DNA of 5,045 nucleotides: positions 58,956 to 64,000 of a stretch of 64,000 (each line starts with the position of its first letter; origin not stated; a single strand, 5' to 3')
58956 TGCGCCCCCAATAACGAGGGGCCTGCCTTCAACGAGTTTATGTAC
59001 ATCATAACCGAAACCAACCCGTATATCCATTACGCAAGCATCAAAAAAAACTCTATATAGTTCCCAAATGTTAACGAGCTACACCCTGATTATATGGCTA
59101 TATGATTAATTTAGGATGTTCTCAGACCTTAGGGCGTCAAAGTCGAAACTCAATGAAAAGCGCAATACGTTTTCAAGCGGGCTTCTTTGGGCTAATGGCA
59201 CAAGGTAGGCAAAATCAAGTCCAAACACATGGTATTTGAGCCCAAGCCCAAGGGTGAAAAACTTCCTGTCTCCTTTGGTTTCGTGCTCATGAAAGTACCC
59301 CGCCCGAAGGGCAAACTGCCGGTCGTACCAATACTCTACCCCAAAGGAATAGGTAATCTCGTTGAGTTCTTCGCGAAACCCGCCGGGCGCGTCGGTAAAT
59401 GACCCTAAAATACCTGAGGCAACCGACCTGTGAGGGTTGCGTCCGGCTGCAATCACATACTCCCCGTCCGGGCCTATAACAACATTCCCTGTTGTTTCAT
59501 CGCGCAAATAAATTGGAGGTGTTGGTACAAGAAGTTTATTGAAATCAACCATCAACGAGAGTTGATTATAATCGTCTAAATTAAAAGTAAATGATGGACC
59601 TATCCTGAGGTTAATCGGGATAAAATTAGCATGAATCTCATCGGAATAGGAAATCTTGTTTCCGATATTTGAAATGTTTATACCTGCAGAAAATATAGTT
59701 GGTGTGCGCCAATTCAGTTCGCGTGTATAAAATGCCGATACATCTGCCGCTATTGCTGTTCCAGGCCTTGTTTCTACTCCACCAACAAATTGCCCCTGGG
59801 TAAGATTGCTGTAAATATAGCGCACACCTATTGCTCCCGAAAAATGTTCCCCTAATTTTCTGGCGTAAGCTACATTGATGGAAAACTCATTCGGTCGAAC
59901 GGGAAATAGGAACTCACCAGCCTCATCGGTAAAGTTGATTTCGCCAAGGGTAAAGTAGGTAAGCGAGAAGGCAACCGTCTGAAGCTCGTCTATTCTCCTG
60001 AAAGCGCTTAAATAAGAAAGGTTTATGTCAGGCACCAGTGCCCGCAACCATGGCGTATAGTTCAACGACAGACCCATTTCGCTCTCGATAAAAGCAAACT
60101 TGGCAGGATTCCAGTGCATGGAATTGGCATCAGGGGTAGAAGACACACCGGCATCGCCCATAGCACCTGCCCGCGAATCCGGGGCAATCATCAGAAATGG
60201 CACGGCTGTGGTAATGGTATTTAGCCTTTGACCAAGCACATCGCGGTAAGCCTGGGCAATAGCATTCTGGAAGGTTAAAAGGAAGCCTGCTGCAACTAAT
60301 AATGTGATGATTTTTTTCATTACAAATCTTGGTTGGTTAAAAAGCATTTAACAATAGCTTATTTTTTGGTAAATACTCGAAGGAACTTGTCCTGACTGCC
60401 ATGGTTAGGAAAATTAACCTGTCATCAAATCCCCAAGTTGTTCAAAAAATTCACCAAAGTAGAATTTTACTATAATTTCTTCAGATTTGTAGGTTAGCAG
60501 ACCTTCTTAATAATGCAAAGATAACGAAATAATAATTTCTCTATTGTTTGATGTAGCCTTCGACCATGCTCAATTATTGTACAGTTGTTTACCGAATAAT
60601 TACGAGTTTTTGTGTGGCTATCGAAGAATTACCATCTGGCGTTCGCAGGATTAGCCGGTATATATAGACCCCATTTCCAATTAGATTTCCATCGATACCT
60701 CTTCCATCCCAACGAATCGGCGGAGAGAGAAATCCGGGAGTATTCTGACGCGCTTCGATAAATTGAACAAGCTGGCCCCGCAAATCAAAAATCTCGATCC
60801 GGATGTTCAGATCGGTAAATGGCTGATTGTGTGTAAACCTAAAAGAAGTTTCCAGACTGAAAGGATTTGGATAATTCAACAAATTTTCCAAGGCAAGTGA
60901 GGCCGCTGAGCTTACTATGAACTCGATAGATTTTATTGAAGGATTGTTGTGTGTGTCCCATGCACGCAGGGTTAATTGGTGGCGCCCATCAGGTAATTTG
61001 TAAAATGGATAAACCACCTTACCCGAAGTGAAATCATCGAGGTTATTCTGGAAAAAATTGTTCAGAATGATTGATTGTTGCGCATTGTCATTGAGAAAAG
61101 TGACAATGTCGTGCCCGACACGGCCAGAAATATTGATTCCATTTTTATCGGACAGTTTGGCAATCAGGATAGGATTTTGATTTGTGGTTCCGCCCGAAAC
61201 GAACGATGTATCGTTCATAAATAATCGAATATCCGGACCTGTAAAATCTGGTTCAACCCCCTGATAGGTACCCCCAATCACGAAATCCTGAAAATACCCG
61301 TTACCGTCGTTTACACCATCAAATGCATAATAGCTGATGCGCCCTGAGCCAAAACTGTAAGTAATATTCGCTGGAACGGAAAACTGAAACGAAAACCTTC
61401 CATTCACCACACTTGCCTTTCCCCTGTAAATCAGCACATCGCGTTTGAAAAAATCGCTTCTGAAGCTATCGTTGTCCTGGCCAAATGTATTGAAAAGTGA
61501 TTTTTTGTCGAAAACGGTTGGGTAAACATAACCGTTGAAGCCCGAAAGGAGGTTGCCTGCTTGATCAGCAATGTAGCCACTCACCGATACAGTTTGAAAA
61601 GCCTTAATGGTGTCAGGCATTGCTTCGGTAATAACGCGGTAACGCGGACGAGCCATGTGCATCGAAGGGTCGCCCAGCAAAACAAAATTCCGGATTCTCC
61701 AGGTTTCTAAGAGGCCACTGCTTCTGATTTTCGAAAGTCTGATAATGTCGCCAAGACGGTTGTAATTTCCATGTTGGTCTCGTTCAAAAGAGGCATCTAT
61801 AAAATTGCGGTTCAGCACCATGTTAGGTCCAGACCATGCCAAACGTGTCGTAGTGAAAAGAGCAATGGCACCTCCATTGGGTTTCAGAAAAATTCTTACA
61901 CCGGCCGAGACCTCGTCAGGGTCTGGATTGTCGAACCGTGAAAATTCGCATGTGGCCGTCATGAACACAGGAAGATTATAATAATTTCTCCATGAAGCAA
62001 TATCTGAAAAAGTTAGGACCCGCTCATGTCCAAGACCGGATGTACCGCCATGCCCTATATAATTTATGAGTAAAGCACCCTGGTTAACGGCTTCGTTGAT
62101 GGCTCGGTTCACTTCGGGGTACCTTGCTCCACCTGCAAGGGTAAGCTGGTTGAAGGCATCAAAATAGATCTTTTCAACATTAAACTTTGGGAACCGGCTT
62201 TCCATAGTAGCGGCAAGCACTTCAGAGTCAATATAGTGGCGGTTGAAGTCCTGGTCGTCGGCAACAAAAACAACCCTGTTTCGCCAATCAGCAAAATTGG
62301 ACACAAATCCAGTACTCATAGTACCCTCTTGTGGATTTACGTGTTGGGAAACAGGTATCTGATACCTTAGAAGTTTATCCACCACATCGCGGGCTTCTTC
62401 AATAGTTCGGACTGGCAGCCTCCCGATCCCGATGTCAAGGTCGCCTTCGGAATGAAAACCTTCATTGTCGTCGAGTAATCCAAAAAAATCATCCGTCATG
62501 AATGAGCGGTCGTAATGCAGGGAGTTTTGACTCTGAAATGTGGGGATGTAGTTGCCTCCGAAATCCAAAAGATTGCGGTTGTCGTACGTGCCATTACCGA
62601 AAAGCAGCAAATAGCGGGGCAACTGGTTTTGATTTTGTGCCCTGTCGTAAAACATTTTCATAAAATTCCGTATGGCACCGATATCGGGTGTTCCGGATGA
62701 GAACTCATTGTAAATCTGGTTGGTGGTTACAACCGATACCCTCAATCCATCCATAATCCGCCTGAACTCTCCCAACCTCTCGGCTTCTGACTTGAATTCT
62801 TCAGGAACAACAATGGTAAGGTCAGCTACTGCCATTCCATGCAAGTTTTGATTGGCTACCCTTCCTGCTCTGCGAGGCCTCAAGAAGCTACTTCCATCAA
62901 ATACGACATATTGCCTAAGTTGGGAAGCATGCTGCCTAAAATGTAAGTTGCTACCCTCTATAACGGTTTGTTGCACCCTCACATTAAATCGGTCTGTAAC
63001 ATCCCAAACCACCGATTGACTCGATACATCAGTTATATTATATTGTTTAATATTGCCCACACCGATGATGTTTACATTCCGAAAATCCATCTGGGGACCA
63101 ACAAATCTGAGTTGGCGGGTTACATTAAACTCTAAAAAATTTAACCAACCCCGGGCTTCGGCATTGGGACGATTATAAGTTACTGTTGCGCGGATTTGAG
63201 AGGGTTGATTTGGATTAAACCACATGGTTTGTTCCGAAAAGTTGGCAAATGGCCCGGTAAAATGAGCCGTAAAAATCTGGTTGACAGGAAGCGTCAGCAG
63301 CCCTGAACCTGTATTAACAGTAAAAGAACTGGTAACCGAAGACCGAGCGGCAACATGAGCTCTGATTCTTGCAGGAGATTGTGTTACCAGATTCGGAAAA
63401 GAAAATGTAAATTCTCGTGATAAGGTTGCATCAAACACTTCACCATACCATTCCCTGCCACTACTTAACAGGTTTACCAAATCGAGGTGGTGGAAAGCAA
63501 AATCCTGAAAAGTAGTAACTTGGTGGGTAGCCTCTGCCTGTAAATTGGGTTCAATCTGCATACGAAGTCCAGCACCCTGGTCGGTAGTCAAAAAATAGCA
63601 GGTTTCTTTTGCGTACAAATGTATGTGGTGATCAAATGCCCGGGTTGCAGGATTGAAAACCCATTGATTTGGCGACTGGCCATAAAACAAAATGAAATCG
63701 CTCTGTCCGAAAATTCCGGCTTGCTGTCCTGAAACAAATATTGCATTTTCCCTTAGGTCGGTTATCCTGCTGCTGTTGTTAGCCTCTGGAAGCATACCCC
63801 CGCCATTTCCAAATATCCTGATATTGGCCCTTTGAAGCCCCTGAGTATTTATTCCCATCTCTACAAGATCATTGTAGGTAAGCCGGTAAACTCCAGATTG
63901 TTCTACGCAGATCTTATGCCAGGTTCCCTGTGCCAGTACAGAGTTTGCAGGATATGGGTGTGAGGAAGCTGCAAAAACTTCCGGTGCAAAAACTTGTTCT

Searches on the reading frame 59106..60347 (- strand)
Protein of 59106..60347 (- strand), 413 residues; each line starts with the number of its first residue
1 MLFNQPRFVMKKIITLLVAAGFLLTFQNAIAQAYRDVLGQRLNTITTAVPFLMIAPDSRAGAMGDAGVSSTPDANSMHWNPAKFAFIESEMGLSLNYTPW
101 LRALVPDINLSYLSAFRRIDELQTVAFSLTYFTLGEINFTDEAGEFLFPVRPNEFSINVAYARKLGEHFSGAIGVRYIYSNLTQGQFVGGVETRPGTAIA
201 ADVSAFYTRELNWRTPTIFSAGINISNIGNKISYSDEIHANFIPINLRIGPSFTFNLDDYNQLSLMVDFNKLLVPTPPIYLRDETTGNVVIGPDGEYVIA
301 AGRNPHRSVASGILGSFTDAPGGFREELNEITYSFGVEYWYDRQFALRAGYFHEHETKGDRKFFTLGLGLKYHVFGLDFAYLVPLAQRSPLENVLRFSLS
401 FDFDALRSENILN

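Call 21: search_protein_families(library=pfam, proteins=[window:59106-60347:-], max_evalue=0.0001)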
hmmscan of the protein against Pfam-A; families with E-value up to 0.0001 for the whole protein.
window:59106-60347:- (413 aa): 2 families
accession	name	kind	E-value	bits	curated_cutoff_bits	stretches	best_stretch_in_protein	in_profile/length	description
PF19572.5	PorV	-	2.4e-67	227.5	27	1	42-278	6-242/243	Type IX secretion system protein PorV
PF03349.22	Toluene_X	-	1.8e-05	23.8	29.7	0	329-370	315-367/421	Outer membrane protein transport protein (OMPP1/FadL/TodX)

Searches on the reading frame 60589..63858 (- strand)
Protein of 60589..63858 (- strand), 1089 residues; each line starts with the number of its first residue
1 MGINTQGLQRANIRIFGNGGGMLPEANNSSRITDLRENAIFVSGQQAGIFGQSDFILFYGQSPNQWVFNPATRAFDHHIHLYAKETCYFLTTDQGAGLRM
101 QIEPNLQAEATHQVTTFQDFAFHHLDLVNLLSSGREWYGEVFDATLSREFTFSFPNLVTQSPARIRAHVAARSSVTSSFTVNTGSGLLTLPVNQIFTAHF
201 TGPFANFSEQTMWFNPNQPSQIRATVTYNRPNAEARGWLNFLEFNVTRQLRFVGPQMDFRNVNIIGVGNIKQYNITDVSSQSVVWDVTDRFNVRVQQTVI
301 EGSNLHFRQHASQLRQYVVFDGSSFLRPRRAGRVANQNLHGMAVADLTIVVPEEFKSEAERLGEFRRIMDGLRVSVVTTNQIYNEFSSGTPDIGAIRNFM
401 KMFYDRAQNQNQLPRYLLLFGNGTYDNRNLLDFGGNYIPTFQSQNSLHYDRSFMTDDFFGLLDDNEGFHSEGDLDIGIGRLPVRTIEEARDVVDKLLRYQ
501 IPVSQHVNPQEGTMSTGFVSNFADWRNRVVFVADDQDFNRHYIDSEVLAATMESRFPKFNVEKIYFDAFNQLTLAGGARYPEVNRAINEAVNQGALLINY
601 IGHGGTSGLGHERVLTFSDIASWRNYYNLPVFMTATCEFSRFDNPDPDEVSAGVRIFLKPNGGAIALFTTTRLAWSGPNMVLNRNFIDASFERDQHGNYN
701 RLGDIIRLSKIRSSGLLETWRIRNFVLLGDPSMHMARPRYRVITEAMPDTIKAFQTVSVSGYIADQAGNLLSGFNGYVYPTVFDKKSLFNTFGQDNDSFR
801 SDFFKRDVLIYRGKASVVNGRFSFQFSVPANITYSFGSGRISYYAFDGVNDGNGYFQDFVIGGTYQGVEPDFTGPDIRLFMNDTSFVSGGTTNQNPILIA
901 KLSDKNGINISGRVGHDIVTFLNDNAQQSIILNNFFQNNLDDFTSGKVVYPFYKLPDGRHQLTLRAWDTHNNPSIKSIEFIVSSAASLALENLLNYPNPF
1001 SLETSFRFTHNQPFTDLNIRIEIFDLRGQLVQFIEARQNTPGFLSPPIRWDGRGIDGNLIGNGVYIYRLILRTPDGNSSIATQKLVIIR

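Call 21: search_protein_families(library=pfam, proteins=[window:60589-63858:-], max_evalue=0.0001)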
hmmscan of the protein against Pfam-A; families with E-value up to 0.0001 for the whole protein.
window:60589-63858:- (1089 aa): 1 family
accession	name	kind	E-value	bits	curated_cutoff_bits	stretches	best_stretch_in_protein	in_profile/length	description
PF01364.23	Peptidase_C25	-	2.7e-102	343.2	23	1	349-734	3-373/374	Peptidase family C25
